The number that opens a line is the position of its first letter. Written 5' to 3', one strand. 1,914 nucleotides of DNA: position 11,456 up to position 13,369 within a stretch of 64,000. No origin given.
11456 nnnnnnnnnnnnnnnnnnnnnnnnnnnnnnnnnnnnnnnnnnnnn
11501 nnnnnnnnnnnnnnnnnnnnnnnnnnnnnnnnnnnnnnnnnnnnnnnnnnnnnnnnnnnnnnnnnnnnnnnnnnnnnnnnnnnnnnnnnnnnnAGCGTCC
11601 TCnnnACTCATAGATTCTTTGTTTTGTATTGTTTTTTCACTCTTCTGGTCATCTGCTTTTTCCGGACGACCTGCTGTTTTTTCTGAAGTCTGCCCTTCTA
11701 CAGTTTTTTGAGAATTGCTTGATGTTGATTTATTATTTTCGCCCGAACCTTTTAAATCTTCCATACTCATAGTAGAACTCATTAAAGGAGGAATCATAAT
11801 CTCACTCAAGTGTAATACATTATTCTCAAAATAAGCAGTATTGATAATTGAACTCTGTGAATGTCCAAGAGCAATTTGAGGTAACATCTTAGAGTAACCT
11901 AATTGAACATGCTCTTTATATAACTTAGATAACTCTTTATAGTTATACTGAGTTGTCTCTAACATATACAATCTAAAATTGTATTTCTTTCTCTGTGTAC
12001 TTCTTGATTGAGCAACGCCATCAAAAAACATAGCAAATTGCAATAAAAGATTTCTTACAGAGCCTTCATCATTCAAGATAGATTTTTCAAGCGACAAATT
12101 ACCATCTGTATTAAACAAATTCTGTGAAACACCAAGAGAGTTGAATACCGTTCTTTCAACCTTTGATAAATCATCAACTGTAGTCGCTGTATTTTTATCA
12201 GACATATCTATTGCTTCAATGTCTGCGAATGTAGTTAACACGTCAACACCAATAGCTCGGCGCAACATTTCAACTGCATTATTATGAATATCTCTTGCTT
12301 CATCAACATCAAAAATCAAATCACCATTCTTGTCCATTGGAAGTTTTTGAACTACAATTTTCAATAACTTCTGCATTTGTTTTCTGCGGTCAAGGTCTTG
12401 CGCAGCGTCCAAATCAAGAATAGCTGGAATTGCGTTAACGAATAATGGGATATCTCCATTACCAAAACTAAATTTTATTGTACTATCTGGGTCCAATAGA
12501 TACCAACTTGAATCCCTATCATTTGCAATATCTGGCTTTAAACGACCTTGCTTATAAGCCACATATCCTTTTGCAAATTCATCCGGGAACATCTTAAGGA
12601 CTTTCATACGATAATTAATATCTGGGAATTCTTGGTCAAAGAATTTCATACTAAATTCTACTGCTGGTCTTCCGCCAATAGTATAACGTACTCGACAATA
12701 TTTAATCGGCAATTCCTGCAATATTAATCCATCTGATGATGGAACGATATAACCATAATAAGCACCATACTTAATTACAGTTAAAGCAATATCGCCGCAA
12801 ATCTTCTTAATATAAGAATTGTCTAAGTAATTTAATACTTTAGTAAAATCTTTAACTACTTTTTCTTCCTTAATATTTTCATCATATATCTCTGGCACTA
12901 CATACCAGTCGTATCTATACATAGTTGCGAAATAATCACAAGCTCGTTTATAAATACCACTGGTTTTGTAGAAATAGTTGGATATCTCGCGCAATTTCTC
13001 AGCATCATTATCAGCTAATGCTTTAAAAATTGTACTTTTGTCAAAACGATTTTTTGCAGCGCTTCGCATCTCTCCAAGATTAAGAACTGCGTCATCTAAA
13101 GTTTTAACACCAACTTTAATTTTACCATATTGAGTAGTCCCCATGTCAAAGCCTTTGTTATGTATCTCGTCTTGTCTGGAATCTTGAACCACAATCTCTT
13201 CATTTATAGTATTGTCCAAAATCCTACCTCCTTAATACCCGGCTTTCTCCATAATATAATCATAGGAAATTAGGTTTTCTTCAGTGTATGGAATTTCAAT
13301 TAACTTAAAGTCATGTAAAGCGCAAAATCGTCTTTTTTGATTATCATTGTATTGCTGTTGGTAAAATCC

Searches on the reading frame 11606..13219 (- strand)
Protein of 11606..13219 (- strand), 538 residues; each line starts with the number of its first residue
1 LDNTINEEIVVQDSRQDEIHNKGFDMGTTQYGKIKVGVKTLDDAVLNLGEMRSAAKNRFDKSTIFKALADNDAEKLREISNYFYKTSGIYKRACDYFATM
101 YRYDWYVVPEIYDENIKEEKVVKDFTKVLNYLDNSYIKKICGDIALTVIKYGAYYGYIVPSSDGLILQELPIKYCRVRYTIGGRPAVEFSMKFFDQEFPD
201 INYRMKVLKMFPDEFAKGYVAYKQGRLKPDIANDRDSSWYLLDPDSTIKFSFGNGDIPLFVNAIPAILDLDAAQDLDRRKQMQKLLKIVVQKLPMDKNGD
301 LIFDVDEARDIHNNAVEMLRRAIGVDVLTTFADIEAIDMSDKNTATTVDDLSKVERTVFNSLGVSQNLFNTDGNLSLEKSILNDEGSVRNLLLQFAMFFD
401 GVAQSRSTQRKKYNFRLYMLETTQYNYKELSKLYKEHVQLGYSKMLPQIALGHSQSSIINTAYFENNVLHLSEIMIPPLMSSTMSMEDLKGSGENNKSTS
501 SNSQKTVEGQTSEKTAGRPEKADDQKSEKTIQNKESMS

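Call 35: search_protein_families(library=phrogs, proteins=[window:11606-13219:-], max_evalue=0.00001)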
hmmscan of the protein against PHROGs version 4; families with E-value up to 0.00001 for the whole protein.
window:11606-13219:- (538 aa): 1 family
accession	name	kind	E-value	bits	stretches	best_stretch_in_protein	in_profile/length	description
phrog_2739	-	head and packaging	5.2e-84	283.7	1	51-536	40-495/501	portal protein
